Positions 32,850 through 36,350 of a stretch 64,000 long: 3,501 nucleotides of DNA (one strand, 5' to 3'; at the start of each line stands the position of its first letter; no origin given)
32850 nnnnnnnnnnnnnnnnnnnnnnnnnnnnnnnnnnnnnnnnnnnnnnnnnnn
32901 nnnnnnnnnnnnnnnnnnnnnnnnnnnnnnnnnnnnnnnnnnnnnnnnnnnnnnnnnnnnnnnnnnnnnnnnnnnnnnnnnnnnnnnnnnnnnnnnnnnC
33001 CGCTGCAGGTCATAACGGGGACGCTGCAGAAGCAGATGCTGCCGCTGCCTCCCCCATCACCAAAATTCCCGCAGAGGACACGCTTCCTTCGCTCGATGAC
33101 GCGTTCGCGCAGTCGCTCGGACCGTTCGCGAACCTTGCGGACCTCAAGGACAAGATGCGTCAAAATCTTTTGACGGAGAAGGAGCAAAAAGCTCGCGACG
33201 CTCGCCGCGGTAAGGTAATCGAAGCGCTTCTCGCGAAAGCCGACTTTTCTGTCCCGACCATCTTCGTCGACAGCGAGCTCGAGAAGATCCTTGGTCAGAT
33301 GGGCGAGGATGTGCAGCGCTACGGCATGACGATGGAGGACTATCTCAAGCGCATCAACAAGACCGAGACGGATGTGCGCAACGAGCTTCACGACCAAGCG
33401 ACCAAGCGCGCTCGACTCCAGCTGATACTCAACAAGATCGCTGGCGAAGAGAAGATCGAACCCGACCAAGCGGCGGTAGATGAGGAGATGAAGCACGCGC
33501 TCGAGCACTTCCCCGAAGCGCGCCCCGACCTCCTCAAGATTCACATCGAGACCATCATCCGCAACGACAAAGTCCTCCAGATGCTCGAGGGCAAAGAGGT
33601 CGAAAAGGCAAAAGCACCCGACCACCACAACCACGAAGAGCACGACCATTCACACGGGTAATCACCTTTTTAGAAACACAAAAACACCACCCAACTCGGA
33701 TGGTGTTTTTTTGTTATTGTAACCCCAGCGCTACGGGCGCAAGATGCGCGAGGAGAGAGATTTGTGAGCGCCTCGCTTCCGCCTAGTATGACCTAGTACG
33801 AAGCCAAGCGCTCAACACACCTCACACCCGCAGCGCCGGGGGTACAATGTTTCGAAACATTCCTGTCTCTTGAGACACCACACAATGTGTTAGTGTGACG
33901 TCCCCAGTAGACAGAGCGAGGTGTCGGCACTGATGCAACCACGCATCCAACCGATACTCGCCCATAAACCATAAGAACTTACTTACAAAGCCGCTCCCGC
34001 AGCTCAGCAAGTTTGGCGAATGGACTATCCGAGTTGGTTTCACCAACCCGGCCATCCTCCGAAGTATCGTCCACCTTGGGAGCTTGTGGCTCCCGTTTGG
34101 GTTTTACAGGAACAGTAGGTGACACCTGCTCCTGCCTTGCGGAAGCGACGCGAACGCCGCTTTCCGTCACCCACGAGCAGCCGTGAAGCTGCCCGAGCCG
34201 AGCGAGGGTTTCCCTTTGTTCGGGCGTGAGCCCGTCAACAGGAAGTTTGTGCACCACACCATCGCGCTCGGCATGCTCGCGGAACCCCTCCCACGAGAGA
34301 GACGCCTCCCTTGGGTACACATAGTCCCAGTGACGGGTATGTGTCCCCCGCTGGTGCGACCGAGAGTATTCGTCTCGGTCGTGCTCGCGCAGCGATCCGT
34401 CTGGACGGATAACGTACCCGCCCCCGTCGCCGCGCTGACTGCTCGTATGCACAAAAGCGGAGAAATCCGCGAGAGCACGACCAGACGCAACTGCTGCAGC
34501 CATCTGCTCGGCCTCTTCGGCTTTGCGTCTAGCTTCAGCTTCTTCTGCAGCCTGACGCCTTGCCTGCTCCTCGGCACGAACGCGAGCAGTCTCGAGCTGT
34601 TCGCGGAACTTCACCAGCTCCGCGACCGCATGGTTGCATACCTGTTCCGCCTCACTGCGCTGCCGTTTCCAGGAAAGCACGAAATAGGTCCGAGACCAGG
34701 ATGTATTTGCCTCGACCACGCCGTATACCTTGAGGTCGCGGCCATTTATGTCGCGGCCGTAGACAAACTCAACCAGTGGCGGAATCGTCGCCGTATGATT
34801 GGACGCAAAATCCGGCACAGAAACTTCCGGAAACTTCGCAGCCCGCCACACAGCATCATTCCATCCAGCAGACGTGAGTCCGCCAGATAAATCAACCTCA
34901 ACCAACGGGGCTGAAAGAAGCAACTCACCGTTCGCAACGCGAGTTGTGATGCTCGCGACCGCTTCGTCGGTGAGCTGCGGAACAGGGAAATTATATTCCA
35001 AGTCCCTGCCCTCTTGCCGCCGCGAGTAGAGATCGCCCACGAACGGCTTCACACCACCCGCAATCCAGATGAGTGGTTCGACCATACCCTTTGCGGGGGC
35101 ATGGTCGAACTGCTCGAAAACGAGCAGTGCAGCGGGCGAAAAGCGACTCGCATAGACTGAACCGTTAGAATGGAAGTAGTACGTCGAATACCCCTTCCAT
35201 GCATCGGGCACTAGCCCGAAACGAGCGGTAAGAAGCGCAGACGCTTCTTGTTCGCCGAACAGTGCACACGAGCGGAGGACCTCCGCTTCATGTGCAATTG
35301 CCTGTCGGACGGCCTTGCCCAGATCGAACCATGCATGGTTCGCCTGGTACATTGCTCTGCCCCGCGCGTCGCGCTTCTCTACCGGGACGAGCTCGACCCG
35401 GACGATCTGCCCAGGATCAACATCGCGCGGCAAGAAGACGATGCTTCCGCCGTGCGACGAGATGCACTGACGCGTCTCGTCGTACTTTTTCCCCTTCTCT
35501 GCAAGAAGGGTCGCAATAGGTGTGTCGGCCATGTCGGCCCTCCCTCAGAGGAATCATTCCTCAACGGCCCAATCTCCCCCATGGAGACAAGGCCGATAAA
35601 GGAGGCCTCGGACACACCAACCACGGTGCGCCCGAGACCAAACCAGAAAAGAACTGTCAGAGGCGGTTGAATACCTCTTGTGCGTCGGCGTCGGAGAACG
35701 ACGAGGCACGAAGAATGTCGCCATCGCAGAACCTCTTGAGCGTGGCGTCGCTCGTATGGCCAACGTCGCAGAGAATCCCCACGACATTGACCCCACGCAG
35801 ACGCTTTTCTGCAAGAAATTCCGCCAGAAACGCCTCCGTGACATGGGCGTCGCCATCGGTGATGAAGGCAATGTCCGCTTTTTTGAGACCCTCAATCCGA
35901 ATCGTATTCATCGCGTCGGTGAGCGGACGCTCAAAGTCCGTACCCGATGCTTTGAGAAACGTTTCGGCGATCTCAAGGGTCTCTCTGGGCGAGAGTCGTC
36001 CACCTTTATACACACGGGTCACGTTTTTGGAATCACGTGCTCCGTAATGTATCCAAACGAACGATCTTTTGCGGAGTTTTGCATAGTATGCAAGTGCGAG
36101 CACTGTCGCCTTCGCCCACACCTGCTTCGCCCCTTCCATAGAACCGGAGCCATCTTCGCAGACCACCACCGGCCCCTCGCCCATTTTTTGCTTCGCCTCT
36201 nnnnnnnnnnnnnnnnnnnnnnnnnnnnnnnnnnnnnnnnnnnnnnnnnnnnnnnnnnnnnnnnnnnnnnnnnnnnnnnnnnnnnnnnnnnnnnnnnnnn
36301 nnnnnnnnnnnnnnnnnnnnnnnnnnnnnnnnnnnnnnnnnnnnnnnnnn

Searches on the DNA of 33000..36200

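Call 92: search_rna_families(source=window, start=33000, end=36200, threshold=evalue, max_evalue=1, show_alignments=2)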
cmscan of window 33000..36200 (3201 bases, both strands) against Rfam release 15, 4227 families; matches with E-value up to 1: 1.
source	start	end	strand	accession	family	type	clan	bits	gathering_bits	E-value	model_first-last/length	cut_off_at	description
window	34498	34571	+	RF02507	Atu_Ti3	Gene; sRNA;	-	21.7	50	0.2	1-89/89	no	Rhizobiales sRNA Atu_Ti3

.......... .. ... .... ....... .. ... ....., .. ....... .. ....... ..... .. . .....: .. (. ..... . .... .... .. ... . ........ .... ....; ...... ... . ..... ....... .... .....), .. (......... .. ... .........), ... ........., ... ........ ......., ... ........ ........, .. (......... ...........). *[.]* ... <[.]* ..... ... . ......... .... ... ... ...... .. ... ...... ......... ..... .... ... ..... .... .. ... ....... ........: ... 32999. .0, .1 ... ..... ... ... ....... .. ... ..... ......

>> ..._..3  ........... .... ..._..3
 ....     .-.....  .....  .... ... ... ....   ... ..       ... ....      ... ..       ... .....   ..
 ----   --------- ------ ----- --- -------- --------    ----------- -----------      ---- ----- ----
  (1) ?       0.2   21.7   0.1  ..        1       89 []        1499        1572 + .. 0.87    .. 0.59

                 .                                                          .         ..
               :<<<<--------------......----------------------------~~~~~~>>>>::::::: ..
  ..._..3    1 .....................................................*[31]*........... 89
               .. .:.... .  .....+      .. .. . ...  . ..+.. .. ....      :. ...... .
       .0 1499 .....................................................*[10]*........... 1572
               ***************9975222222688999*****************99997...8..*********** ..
